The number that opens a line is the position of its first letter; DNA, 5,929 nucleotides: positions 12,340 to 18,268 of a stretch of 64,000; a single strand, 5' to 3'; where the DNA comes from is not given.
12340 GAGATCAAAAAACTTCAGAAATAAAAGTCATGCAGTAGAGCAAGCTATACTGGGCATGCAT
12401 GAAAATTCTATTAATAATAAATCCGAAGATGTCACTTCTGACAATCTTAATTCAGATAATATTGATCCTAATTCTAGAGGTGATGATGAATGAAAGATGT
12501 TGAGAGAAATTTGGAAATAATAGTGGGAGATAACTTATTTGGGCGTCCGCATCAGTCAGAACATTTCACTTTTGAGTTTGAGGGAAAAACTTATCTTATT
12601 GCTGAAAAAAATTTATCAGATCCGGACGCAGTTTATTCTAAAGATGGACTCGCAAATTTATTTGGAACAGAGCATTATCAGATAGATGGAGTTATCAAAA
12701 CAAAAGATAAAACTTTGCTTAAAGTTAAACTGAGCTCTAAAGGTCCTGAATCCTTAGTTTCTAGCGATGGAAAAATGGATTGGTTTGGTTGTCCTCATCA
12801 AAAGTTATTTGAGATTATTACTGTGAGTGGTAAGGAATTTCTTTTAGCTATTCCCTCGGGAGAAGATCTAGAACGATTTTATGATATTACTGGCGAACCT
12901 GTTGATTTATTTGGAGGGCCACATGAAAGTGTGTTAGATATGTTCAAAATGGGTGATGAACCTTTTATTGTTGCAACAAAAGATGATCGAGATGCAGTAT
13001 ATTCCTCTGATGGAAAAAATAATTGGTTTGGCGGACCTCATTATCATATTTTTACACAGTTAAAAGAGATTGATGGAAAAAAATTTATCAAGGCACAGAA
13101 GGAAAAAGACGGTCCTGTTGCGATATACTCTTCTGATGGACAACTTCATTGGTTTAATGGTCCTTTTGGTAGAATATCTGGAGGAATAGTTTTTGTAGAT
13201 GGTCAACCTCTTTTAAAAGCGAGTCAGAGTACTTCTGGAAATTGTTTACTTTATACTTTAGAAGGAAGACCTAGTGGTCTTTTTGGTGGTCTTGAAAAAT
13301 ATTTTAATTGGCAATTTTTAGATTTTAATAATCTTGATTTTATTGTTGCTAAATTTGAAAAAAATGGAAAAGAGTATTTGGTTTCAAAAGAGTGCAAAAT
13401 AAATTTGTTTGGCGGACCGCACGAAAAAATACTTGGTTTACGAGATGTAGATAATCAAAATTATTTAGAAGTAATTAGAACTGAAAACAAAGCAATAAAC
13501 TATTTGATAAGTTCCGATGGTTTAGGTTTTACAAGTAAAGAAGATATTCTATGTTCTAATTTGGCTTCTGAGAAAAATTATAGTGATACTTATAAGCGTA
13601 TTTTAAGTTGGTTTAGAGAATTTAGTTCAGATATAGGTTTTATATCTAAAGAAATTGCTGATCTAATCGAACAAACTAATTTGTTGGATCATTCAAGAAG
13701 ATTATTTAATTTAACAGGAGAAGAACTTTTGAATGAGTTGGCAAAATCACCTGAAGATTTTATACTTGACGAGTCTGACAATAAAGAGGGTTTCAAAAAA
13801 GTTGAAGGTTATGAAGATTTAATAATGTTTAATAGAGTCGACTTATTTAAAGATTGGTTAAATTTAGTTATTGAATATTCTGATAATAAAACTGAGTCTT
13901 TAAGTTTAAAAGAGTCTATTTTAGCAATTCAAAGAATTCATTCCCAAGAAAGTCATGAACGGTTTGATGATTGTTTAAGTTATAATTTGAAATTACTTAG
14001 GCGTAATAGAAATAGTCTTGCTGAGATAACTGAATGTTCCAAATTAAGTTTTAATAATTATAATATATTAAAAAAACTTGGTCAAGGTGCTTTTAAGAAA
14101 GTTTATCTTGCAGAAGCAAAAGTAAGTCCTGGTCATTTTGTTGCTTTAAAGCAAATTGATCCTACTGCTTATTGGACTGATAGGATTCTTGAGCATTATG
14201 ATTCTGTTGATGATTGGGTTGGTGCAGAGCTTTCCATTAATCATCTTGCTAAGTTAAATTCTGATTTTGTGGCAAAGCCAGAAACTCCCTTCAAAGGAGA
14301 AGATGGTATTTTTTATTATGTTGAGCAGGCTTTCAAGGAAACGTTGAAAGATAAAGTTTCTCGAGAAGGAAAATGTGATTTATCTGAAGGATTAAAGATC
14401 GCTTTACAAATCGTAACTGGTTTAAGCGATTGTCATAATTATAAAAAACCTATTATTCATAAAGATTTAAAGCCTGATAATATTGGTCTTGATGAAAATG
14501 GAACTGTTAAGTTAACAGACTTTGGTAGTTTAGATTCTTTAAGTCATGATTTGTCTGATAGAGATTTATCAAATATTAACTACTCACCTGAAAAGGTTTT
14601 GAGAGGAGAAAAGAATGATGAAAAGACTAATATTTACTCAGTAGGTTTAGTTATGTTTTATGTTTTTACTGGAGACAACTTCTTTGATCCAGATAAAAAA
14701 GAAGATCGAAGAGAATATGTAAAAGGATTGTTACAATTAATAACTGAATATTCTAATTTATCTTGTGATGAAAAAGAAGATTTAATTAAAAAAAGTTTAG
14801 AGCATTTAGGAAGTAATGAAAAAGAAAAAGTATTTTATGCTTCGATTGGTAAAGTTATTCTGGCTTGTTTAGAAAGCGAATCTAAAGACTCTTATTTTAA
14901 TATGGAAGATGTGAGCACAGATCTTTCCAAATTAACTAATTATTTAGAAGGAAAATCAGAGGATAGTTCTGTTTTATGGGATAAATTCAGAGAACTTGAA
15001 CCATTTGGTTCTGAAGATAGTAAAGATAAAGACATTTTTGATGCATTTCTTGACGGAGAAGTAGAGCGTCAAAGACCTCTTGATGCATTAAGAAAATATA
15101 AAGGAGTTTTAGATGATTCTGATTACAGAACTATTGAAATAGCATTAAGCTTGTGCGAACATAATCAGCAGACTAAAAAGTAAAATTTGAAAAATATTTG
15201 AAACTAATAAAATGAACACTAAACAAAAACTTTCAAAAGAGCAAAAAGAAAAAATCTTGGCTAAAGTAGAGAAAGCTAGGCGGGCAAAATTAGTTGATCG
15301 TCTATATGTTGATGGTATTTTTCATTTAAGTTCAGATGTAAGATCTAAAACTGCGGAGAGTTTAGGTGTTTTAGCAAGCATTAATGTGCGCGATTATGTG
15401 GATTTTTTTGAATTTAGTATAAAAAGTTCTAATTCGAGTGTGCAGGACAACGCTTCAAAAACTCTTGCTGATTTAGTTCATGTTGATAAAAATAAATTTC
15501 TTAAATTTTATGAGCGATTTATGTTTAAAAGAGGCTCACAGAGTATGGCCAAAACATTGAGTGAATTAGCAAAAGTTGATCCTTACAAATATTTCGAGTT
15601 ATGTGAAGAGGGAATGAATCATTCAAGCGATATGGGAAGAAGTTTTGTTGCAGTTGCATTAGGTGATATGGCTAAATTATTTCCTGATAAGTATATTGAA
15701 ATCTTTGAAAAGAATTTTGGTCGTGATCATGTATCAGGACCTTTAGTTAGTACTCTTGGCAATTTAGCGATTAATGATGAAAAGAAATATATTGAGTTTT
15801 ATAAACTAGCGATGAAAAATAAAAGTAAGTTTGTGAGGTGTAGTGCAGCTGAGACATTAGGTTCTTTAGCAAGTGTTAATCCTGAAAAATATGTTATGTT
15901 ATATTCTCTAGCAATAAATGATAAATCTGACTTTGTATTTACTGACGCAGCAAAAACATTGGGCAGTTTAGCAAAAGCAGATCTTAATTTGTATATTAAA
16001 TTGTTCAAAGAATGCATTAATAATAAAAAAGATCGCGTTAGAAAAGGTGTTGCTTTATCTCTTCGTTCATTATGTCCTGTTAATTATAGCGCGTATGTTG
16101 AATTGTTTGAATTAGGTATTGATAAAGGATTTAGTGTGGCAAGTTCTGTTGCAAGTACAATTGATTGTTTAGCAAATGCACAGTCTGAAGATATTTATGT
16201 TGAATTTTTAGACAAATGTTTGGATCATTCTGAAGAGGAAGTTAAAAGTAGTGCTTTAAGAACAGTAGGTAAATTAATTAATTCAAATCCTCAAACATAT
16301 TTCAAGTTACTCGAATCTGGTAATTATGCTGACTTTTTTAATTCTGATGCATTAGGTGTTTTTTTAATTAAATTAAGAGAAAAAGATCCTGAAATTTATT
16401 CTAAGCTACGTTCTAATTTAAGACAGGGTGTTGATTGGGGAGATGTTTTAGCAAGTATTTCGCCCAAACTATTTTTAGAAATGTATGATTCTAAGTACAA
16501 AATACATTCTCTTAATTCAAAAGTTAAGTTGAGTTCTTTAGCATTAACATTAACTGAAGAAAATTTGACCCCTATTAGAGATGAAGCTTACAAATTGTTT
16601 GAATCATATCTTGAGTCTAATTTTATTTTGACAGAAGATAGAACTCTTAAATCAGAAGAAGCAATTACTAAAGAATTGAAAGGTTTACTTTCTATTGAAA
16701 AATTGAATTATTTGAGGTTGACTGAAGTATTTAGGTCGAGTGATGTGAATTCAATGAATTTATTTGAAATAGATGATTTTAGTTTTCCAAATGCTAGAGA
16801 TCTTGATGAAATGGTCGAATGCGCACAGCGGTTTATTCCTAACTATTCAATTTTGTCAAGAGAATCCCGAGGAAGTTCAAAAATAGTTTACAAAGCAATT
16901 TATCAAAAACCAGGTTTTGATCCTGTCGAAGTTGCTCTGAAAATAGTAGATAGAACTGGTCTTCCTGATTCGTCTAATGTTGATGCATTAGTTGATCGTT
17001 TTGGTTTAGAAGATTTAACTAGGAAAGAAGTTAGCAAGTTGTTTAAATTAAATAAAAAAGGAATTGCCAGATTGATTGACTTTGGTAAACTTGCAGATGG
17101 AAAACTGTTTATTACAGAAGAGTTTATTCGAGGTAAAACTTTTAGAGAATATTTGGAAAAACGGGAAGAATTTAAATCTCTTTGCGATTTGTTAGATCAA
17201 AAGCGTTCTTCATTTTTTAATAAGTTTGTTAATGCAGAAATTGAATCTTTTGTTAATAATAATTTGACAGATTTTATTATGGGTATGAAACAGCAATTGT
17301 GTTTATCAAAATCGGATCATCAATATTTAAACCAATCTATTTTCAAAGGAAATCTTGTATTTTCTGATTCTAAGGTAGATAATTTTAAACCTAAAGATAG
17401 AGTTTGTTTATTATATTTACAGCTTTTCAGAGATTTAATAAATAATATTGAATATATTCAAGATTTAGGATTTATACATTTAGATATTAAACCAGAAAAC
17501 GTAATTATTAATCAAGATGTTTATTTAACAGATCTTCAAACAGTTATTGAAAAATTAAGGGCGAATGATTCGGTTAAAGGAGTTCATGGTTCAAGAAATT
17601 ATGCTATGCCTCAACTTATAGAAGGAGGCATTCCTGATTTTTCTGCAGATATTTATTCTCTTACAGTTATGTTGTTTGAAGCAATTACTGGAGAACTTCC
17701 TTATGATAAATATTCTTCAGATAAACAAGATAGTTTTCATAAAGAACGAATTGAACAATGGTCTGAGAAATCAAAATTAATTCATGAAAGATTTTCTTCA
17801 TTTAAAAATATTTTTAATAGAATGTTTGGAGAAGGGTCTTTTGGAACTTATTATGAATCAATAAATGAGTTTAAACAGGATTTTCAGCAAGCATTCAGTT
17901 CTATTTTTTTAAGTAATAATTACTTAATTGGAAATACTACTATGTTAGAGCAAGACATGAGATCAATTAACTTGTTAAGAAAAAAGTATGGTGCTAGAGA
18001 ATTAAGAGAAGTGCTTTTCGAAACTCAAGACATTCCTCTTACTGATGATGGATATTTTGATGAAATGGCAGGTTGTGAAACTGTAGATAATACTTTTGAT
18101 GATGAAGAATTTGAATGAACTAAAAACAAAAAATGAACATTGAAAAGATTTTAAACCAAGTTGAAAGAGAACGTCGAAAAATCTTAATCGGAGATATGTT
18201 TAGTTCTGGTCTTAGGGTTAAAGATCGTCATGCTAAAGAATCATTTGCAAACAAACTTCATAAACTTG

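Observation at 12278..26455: Operon-like array of five large eukaryotic-type protein kinases with repeat domains, arranged as active/degenerate paralog pairs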

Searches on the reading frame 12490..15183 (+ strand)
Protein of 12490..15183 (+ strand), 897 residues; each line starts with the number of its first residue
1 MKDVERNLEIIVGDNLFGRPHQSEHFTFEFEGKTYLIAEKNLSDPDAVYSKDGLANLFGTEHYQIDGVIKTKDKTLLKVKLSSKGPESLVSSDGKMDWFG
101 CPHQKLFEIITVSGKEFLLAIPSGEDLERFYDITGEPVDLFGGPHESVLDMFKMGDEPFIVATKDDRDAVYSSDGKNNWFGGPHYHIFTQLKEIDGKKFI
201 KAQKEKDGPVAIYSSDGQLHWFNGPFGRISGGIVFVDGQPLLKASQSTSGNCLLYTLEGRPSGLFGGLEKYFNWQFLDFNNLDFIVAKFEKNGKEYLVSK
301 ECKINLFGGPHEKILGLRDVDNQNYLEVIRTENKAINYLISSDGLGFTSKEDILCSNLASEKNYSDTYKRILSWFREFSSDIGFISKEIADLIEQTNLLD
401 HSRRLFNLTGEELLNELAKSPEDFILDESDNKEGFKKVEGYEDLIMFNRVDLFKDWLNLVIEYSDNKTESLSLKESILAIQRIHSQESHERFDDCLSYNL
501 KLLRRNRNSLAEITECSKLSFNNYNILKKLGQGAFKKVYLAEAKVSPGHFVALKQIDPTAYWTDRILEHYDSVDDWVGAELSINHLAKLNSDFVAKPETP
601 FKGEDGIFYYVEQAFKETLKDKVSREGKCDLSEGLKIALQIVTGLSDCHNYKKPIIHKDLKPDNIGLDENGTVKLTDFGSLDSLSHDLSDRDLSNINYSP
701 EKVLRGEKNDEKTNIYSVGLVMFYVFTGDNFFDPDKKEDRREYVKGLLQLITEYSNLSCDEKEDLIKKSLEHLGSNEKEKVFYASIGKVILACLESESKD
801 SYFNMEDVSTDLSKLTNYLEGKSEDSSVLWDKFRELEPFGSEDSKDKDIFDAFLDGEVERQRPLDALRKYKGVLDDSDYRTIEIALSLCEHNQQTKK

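Call 4: search_protein_families(library=pfam, proteins=[window:12490-15183:+], max_evalue=0.1)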
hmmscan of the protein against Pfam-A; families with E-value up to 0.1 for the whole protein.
window:12490-15183:+ (897 aa): 5 families
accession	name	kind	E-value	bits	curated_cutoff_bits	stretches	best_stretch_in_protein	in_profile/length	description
PF00069.31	Pkinase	-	7.5e-28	98.1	31.7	1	524-747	1-213/263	Protein kinase domain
PF07714.23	PK_Tyr_Ser-Thr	-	4.4e-12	46.3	23.1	1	526-741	3-214/258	Protein tyrosine and serine/threonine kinase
PF14531.12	Kinase-like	-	0.00028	20.7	25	1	613-682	126-193/289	Kinase-like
PF12260.14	PIP49_C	-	0.003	17.6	25.2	0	606-679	30-108/189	Protein-kinase domain of FAM69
PF07387.17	Seadorna_VP7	-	0.0089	15.5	20.3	1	642-681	151-190/308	Seadornavirus VP7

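Call 23: search_protein_families(library=padloc, proteins=[window:12490-15183:+], max_evalue=0.01)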
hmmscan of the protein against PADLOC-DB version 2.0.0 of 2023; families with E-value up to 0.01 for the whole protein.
window:12490-15183:+ (897 aa): 32 families (the best 25 are shown)
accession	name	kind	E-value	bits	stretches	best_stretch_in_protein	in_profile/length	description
PDLC04138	mad6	-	7.8e-32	108.9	1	518-744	47-268/659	mads_6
PDLC04047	PD-T4-6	-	3.5e-30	103.2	1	517-736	5-216/327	-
PDLC04060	PD-T4-6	-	1.1e-25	88.5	1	521-734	7-211/486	-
PDLC04048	PD-T4-6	-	8e-25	85.9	1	518-735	6-215/354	-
PDLC04042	PD-T4-6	-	3.4e-24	84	1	519-739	6-219/292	-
PDLC04053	PD-T4-6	-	3.5e-21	74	1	519-738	6-217/311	-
PDLC04057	PD-T4-6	-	5.1e-21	73.2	1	523-735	9-213/443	-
PDLC04043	PD-T4-6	-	2.4e-18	64.5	1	519-736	12-221/452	-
PDLC03920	MkoA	-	3.6e-17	60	1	518-830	6-298/1112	-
PDLC04050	PD-T4-6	-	4e-17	60.3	1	521-738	62-272/480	-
PDLC04054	PD-T4-6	-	7.5e-17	59.8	1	523-730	11-211/347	-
PDLC04040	PD-T4-6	-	7.4e-16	56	1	617-735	88-208/547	-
PDLC04045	PD-T4-6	-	1.3e-14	51.9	1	508-730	19-244/350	-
PDLC04061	PD-T4-6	-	6.1e-14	50.4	1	617-735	105-226/510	-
PDLC04052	PD-T4-6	-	1.5e-13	48.8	1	616-735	97-219/496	-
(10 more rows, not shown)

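Call 65: search_protein_families(library=ncbifam, proteins=[window:12490-15183:+], max_evalue=0.01)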
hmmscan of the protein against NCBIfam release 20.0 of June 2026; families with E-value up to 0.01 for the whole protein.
window:12490-15183:+ (897 aa): 10 families
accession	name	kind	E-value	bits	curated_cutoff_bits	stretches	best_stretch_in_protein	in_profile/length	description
NF033483.0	PknB_PASTA_kin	equivalog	6.6e-23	81.5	450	1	522-735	7-211/563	Stk1 family PASTA domain-containing Ser/Thr kinase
NF047741.1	antiphage_MADS6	equivalog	1.5e-18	66.7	460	2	592-736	256-407/612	methylation-associated defense system protein kinase MAD6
NF038150.1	lanthi_synth_IV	equivalog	9e-10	37.5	650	1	537-748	204-412/851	class IV lanthionine synthetase LanL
TIGR03903.1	TOMM_kin_cyc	equivalog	4.9e-08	31.3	705.75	1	607-730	54-187/1267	TOMM system kinase/cyclase fusion protein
NF052427.1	StpK7MSMEG_1200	equivalog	5.3e-07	28.5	900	1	627-738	103-215/601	serine/threonine protein kinase StpK7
NF009651.0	PRK13184.1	equivalog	1.6e-06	26.4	839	1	634-730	115-229/932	serine/threonine-protein kinase PknD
NF043056.1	T4SS_LegK1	equivalog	1.1e-05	24.2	550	1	652-778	207-341/516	Dot/Icm T4SS effector kinase LegK1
NF038151.1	lanthi_synth_III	equivalog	4e-05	22.2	575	1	635-756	339-456/833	class III lanthionine synthetase LanKC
NF058632.1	SerThrKinPrkT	equivalog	0.00064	18.8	280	1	520-666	19-149/322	serine/threonine protein kinase PrkT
NF033442.0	BREX_PglW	equivalog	0.0015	16.3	990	0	610-674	587-653/1391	BREX system serine/threonine kinase PglW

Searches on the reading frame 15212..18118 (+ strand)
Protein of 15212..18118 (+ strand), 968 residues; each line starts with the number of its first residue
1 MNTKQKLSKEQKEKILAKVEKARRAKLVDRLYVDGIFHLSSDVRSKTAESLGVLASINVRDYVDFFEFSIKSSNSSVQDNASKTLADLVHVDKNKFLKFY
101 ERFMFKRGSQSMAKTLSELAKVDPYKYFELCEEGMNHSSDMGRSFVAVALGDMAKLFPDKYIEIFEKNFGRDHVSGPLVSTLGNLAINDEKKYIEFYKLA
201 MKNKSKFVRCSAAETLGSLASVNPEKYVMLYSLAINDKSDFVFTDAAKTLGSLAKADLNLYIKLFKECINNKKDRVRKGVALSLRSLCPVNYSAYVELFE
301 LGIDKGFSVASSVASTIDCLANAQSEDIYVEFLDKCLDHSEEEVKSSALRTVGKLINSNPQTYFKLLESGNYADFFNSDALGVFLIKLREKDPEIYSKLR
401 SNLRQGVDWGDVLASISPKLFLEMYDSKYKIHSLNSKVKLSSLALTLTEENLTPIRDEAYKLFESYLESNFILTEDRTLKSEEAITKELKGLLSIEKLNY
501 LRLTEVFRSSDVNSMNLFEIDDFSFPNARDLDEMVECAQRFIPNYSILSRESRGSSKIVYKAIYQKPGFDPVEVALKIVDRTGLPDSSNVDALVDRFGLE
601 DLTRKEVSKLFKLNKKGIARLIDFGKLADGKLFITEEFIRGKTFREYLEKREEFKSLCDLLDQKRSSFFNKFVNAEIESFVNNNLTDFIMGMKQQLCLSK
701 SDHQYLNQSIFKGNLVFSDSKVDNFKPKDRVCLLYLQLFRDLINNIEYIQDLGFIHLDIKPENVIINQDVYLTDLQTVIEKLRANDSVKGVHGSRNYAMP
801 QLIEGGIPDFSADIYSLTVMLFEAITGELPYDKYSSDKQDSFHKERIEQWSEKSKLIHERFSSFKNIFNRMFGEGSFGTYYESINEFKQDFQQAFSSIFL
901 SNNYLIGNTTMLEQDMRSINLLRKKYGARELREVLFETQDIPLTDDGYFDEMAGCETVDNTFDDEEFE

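Call 4: search_protein_families(library=pfam, proteins=[window:15212-18118:+], max_evalue=0.1)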
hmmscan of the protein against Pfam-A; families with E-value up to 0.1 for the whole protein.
window:15212-18118:+ (968 aa): 10 families
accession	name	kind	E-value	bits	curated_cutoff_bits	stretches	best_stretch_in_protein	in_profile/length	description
PF00069.31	Pkinase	-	2.3e-18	67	31.7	1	737-867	102-239/263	Protein kinase domain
PF02985.28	HEAT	-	1.1e-14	53.6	23.5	0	201-221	9-29/31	HEAT repeat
PF13646.12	HEAT_2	-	1.6e-09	38.3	27.7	1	200-284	8-87/88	HEAT repeats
PF07714.23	PK_Tyr_Ser-Thr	-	3.6e-08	33.5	23.1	1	559-840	15-214/258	Protein tyrosine and serine/threonine kinase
PF10363.15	RTP1_C1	-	0.0002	21.8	25.9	0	34-103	18-83/112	Required for nuclear transport of RNA pol II C-terminus 1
PF24492.1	HEAT_ECM29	-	0.0015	19.1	27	0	125-163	111-149/160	Proteasome adapter and scaffold protein ECM29, HEAT-repeat domain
PF13513.12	HEAT_EZ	-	0.0065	17.4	27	0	330-355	30-55/55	HEAT-like repeat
PF12717.13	Cnd1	-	0.04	14.4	26.4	0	319-359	12-52/162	non-SMC mitotic condensation complex subunit 1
PF08713.17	DNA_alkylation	-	0.059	13.5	21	0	250-287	145-182/213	DNA alkylation repair enzyme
PF22928.2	INTS1_R4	-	0.092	13.1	27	0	330-368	35-73/102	Integrator complex subunit 1, R4 domain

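Call 23: search_protein_families(library=padloc, proteins=[window:15212-18118:+], max_evalue=0.01)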
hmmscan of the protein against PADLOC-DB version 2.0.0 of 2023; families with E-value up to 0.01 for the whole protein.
window:15212-18118:+ (968 aa): 32 families (the best 25 are shown)
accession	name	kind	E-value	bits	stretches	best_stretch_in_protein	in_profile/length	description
PDLC04047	PD-T4-6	-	3.7e-25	86.7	2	738-914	116-292/327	-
PDLC04053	PD-T4-6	-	5.5e-24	83.2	2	737-896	114-273/311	-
PDLC04060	PD-T4-6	-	1.5e-19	68.3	2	736-836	111-214/486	-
PDLC04138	mad6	-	4.5e-19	66.8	1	553-846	61-271/659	mads_6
PDLC04042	PD-T4-6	-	3.3e-18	64.4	2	737-892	113-270/292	-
PDLC04054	PD-T4-6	-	3.8e-17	60.7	2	736-837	114-219/347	-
PDLC04057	PD-T4-6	-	4.3e-17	60.3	1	740-897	115-273/443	-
PDLC04048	PD-T4-6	-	2.1e-16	58.3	2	737-834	115-215/354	-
PDLC04043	PD-T4-6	-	1.6e-14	51.9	1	751-872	133-256/452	-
PDLC04041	PD-T4-6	-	2.3e-14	51.5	2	751-839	147-242/443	-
PDLC03920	MkoA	-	7.6e-14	49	2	727-844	118-240/1112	-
PDLC04039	PD-T4-6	-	6.8e-13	46.4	1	753-833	134-217/458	-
PDLC04044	PD-T4-6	-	1.5e-12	45.3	1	736-891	141-289/372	-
PDLC04045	PD-T4-6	-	1.7e-12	45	1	736-896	142-300/350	-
PDLC04062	PD-T4-6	-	2.2e-12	44.7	1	704-895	112-294/450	-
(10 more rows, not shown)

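Call 65: search_protein_families(library=ncbifam, proteins=[window:15212-18118:+], max_evalue=0.01)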
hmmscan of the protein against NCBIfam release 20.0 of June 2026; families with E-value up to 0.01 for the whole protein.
window:15212-18118:+ (968 aa): 8 families
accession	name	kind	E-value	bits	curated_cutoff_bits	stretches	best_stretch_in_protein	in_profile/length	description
NF033483.0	PknB_PASTA_kin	equivalog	1.2e-17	64.2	450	1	739-832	113-209/563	Stk1 family PASTA domain-containing Ser/Thr kinase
NF052427.1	StpK7MSMEG_1200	equivalog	3.3e-11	42.4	900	1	746-869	121-244/601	serine/threonine protein kinase StpK7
NF047741.1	antiphage_MADS6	equivalog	5.8e-11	41.6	460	2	736-839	302-411/612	methylation-associated defense system protein kinase MAD6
NF038150.1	lanthi_synth_IV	equivalog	5.8e-09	34.8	650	1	699-858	263-422/851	class IV lanthionine synthetase LanL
NF009651.0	PRK13184.1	equivalog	2.7e-06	25.7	839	1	735-893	115-289/932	serine/threonine-protein kinase PknD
TIGR03903.1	TOMM_kin_cyc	equivalog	2e-05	22.6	705.75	0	603-649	25-71/1267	TOMM system kinase/cyclase fusion protein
NF033442.0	BREX_PglW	equivalog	7.7e-05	20.6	990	1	739-831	614-710/1391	BREX system serine/threonine kinase PglW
NF045915.1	PhycobilmeDegNblB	equivalog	8.6e-05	22.2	300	1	119-296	25-197/214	phycobilisome degradation protein NblB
